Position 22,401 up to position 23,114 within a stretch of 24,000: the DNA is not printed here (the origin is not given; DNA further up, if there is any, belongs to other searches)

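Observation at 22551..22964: Secreted avidin/streptavidin homologue lacking all biotin-box tryptophans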

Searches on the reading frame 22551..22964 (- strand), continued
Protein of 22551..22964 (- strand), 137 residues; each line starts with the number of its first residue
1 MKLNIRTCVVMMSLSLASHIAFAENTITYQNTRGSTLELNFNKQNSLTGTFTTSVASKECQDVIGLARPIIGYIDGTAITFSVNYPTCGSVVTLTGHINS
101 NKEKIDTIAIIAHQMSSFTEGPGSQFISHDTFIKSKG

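Call 38: search_protein_representatives(alignment_id=A1)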
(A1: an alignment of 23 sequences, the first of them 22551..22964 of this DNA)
Query: 23 sequences, 139 profile positions. Proteins with E-value up to 0.001 (for the whole library): 164; up to 1e-10: 70; up to 1e-30: 5. The best 150 are listed.
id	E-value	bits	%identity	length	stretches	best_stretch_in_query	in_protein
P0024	3.5e-42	159.5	-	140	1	1-138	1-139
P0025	1.1e-38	148.1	-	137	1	1-136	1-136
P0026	2.6e-36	140.5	-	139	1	8-138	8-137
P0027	8.4e-33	129.1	-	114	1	29-136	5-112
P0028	7.9e-32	125.9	-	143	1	5-138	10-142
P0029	4.9e-30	120.1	-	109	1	1-109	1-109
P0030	1.8e-29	118.3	-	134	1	9-137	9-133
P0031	3.6e-28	114.1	-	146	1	22-135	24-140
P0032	2.3e-27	111.5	-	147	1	9-135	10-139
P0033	4.5e-24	100.8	-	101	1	2-77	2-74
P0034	7.8e-24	100.0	-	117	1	38-109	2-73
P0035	1.2e-23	99.5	-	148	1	7-137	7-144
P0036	1.3e-23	99.3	-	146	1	11-135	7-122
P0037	2.9e-23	98.2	-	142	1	4-136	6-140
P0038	3.0e-23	98.1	-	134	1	8-138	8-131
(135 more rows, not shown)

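Call 46: search_dna_similar(query=window:22551-22964:-, collection=plasmids, mode=protein, max_rows=25, max_evalue=0.001)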
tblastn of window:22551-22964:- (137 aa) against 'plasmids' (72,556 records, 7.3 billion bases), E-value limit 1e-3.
Records with a match: 3; places in all: 3; records where one place covers at least 80% of the query: 0.
Best place of each record, by identity: <60% 3.
By first word of the organism name: Legionella 2; Bradyrhizobium 1.
By predicted mobility (MOB-suite, as given by PLSDB): non-mobilizable 2; conjugative 1.
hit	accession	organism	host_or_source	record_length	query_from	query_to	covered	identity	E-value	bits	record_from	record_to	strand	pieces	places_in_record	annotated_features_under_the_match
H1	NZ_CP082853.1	Legionella anisa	-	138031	28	132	77%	46.2%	2e-22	99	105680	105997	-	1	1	avidin/streptavidin family protein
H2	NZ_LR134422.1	Legionella adelaidensis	environmental,Cooling tower water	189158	29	132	76%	46.7%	8e-22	97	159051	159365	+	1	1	hypothetical protein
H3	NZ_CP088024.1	Bradyrhizobium quebecense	Glycine max cv. AC Glengarry,Cell ...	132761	16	100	62%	36.3%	8e-6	51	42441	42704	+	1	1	avidin/streptavidin family protein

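Call 47: get_annotated_region(hit=H1, flank=6000)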
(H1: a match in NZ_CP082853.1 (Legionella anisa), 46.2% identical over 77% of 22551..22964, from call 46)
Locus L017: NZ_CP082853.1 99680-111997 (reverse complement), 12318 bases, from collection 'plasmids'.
description: Legionella anisa strain FDAARGOS_1480 plasmid unnamed1, complete sequence
organism: Legionella anisa (NCBI taxid 28082)
taxonomy: Bacteria; Pseudomonadota; Gammaproteobacteria; Legionellales; Legionellaceae; Legionella; Legionella anisa
host: -; source: -; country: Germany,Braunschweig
typing (MOB-suite, as given by PLSDB): non-mobilizable; replicon rep_cluster_522
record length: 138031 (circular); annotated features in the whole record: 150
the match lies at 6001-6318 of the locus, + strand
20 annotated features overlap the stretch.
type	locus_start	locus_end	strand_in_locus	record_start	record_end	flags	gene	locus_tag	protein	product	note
CDS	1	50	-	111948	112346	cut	-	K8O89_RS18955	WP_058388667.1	DUF1232 domain-containing protein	-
CDS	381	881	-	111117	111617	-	-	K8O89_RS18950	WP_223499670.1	hypothetical protein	-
CDS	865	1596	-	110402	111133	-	-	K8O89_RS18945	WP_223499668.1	hypothetical protein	-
CDS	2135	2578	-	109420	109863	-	-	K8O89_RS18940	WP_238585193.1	ATP-binding protein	-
CDS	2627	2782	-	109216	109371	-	-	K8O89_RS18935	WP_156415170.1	hypothetical protein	-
CDS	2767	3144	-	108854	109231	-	-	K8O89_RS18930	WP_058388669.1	hypothetical protein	-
CDS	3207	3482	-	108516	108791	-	-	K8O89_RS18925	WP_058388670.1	ATP-binding protein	-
CDS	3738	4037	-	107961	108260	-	-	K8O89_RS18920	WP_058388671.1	helix-turn-helix transcriptional regulator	-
CDS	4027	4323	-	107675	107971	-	-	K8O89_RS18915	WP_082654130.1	type II toxin-antitoxin system mRNA interferase toxin, RelE/StbE family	-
CDS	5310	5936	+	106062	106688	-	-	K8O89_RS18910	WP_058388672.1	PAS and helix-turn-helix domain-containing protein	GO:0006355 - regulation of DNA-templated transcription [Evidence IEA]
CDS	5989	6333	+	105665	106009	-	-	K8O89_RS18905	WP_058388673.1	avidin/streptavidin family protein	-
CDS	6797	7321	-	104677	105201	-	-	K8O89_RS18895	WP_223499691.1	pyridoxamine 5'-phosphate oxidase family protein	-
CDS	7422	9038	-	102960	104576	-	-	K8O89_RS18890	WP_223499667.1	YfjI family protein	-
CDS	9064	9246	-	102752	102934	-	-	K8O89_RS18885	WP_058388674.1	helix-turn-helix domain-containing protein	-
CDS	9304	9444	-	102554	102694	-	-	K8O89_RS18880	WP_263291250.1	recombinase family protein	GO:0006310 - DNA recombination [Evidence IEA]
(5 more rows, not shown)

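Call 48: get_annotated_region(hit=H2, flank=6000)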
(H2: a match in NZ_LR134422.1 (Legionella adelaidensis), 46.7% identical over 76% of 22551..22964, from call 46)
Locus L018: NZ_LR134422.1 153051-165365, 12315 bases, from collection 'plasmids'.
description: Legionella adelaidensis strain NCTC12735 plasmid 13, complete sequence
organism: Legionella adelaidensis (NCBI taxid 45056)
taxonomy: Bacteria; Pseudomonadota; Gammaproteobacteria; Legionellales; Legionellaceae; Legionella; Legionella adelaidensis
host: -; source: environmental,Cooling tower water; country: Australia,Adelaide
typing (MOB-suite, as given by PLSDB): non-mobilizable
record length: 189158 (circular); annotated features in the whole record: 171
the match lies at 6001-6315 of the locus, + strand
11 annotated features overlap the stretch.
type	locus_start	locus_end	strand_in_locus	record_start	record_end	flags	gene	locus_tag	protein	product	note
CDS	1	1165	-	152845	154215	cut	-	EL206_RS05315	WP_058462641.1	MBL fold metallo-hydrolase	-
CDS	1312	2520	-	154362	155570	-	-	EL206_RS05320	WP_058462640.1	zinc-dependent alcohol dehydrogenase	-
CDS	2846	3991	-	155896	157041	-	-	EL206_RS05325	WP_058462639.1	hypothetical protein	-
CDS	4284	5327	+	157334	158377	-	-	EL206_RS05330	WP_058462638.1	aminoglycoside phosphotransferase family protein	GO:0016310 - phosphorylation [Evidence IEA]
CDS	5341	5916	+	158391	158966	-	-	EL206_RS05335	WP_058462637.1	PAS and helix-turn-helix domain-containing protein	GO:0006355 - regulation of DNA-templated transcription [Evidence IEA]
CDS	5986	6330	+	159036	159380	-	-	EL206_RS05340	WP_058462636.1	hypothetical protein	-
CDS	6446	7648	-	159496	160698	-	-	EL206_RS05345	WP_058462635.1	hypothetical protein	-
CDS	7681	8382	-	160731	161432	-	-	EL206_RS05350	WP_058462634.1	hypothetical protein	-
CDS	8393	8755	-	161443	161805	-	-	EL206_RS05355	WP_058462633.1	DUF2089 family protein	-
CDS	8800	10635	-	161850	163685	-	-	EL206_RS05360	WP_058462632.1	SbmA/BacA-like family transporter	GO:0015833 - peptide transport [Evidence IEA]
CDS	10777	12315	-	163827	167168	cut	-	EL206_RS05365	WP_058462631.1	hypothetical protein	-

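Call 55: find_encoding_contigs(protein=P0009, flank=4000, max_places=2)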
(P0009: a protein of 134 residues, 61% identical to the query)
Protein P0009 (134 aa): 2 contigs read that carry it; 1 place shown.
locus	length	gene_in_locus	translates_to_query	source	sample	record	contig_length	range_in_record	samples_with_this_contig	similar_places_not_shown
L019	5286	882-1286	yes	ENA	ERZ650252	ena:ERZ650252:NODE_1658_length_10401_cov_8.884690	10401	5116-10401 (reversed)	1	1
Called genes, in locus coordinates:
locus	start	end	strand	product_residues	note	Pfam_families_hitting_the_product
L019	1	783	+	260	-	?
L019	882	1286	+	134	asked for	PF01382:Avidin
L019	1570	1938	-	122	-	PF04430:DUF498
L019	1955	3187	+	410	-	PF00155:Aminotran_1_2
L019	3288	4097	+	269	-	-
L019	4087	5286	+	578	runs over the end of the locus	PF01368:DHH, PF02272:DHHA1, PF17768:RecJ_OB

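Call 56: find_encoding_contigs(protein=P0011, flank=4000, max_places=2)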
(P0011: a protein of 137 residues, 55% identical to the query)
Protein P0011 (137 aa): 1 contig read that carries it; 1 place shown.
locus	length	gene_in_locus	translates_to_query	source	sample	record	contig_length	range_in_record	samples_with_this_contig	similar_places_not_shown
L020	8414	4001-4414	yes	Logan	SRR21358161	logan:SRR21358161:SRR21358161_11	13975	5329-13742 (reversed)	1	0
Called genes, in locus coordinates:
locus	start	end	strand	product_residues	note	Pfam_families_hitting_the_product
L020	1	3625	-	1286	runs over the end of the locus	?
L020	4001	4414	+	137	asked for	PF01382:Avidin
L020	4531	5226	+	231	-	PF13847:Methyltransf_31 (weak), PF08241:Methyltransf_11, PF08242:Methyltransf_12, PF13649:Methyltransf_25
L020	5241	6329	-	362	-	-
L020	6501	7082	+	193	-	-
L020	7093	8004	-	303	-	-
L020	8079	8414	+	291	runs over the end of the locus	PF00561:Abhydrolase_1, PF12146:Hydrolase_4, PF12697:Abhydrolase_6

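Call 57: find_encoding_contigs(protein=P0013, flank=4000, max_places=2)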
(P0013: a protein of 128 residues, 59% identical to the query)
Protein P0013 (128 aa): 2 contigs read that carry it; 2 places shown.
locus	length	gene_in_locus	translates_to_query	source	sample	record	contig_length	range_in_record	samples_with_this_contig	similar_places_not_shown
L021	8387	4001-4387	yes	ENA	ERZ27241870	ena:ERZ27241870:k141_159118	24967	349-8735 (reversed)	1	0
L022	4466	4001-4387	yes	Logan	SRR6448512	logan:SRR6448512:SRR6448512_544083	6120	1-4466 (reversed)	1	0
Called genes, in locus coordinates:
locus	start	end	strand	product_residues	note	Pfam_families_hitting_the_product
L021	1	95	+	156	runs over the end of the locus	-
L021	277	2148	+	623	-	-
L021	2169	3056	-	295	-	-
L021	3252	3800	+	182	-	PF09411:PagL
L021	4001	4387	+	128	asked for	PF01382:Avidin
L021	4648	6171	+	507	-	PF00221:Lyase_aromatic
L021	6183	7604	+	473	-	PF13520:AA_permease_2, PF00324:AA_permease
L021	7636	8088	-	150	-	-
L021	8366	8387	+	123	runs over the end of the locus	?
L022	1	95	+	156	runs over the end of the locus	-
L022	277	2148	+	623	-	-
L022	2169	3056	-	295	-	-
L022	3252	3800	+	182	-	PF09411:PagL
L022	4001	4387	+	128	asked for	PF01382:Avidin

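Call 65: search_protein_families(library=ncbifam, proteins=[window:22551-22964:-, L007:7322-7918:+], max_evalue=0.001)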
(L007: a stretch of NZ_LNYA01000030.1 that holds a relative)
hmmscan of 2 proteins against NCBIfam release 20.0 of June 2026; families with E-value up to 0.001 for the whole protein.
window:22551-22964:- (137 aa): 1 family
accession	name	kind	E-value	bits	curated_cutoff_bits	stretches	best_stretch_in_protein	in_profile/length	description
NF047623.1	Stavidin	equivalog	9.9e-05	22.3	300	1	23-136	37-158/183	streptavidin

L007:7322-7918:+ (198 aa): 5 families
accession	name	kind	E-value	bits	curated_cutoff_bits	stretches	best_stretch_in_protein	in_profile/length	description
NF004231.0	PRK05679.1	subfamily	9.7e-35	119.9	129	1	6-198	25-213/213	pyridoxal 5'-phosphate synthase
TIGR00558.3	pdxH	equivalog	1.9e-34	118.9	180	1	7-198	2-190/190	pyridoxamine 5'-phosphate oxidase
NF038138.1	phena_PhzG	equivalog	1.4e-26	93.5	270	1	6-198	19-206/206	phenazine biosynthesis FMN-dependent oxidase PhzG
TIGR04026.2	PPOX_FMN_cyano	equivalog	0.00011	22.2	220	1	31-197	26-190/191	Npun_F5749 family FMN-dependent PPOX-type flavoprotein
TIGR03618.1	Rv1155_F420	subfamily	0.00025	21.2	79.05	1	26-105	8-86/127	TIGR03618 family F420-dependent PPOX class oxidoreductase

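Call 85: search_protein_families(library=ncbifam, proteins=[L018:4284-5327:+], max_evalue=0.00001)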
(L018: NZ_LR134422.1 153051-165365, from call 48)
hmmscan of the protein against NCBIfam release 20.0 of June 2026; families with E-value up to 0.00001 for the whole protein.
L018:4284-5327:+ (347 aa): 3 families
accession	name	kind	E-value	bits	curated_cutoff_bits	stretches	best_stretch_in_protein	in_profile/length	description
NF003558.0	PRK05231.1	equivalog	3.7e-09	36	271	1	65-216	67-217/322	homoserine kinase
TIGR02721.1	ycfN_thiK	equivalog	3e-08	33.1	299.45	1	42-224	15-183/256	thiamine kinase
NF041256.1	GntI_guanitoxin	equivalog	2.1e-06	27.3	357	1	65-223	53-210/282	guanitoxin biosynthesis pre-guanitoxin N-oxide kinase GntI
